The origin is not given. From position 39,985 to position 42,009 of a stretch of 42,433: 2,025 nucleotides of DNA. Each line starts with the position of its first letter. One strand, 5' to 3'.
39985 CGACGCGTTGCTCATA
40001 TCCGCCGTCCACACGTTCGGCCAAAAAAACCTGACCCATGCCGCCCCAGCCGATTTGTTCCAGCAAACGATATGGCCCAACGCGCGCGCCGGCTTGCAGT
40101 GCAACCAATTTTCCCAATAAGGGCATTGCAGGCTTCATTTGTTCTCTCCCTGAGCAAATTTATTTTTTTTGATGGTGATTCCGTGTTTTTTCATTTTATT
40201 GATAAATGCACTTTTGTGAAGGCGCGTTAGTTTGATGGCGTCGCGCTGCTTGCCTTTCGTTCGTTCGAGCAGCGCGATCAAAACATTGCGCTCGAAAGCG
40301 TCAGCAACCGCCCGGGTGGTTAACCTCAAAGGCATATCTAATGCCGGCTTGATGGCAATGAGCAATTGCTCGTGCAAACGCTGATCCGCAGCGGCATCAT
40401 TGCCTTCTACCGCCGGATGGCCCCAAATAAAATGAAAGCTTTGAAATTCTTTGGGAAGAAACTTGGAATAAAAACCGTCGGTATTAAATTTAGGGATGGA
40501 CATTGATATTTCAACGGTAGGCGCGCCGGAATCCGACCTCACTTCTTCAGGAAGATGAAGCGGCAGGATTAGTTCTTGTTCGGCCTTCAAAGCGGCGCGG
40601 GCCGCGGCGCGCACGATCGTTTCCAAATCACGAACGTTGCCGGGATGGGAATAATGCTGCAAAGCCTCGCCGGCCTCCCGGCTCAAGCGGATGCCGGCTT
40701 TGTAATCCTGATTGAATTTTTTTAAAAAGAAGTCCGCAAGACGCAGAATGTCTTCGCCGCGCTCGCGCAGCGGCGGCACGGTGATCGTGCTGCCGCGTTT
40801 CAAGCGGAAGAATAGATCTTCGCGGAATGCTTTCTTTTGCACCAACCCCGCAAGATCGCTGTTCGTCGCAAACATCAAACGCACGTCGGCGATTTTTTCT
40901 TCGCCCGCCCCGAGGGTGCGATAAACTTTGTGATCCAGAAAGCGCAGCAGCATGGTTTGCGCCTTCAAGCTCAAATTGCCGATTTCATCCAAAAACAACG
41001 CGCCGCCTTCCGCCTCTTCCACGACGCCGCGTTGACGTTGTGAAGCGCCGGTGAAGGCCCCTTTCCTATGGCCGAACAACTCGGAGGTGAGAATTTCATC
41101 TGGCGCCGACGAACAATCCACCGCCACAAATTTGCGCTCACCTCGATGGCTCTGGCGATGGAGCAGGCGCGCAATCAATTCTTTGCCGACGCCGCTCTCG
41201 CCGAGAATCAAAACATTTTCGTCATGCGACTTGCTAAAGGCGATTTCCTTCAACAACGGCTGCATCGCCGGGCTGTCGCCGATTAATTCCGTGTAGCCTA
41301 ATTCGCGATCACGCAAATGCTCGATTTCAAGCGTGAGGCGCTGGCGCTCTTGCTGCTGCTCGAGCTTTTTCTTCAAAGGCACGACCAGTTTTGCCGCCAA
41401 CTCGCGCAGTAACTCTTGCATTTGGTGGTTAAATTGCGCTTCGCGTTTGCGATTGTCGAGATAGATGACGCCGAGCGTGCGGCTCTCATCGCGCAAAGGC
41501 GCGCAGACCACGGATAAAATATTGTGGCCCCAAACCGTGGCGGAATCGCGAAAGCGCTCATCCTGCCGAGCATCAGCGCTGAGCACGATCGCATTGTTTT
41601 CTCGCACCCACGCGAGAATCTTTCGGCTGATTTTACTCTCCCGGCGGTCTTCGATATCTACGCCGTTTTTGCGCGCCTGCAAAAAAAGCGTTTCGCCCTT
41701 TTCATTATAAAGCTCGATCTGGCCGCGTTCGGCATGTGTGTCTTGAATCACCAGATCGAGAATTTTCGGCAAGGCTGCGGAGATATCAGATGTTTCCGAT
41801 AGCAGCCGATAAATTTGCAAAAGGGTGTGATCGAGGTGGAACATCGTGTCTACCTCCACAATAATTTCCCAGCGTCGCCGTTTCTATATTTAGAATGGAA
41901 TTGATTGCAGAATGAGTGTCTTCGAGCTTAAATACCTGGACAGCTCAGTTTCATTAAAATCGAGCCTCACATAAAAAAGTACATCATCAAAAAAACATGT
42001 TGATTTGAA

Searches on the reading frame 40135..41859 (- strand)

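Call 14: search_protein_families(library=pfam, proteins=[window:40135-41859:-], max_evalue=0.001)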
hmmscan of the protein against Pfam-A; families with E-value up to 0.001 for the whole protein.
window:40135-41859:- (574 aa): 10 families
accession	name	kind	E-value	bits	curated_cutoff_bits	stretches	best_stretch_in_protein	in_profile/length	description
PF00158.32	Sigma54_activat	-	1.1e-58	198.1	20.2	1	192-354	1-163/168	Sigma-54 interaction domain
PF14532.12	Sigma54_activ_2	-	1.8e-18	67.5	25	1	193-364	1-138/138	Sigma-54 interaction domain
PF25601.1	AAA_lid_14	-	5.8e-18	64.9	27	1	365-444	1-78/87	AAA+ ATPase lid domain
PF01590.32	GAF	-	1.4e-10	42.3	22.4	1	25-157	1-128/133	GAF domain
PF13185.12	GAF_2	-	2.3e-09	38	28.6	1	24-156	2-129/136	GAF domain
PF07728.20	AAA_5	-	2e-08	34.8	22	1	215-334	1-123/139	AAA domain (dynein-related subfamily)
PF07724.20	AAA_2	-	4.7e-06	27.2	27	1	215-311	5-102/166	AAA domain (Cdc48 subfamily)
PF00004.35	AAA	-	0.00011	23.1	21.2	1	216-334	1-110/131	ATPase family associated with various cellular activities (AAA)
PF13401.12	AAA_22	-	0.00014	22.6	27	0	212-309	4-109/130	AAA domain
PF01078.27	Mg_chelatase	-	0.00023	21.1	20.3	0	271-338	93-162/207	Magnesium chelatase, subunit ChlI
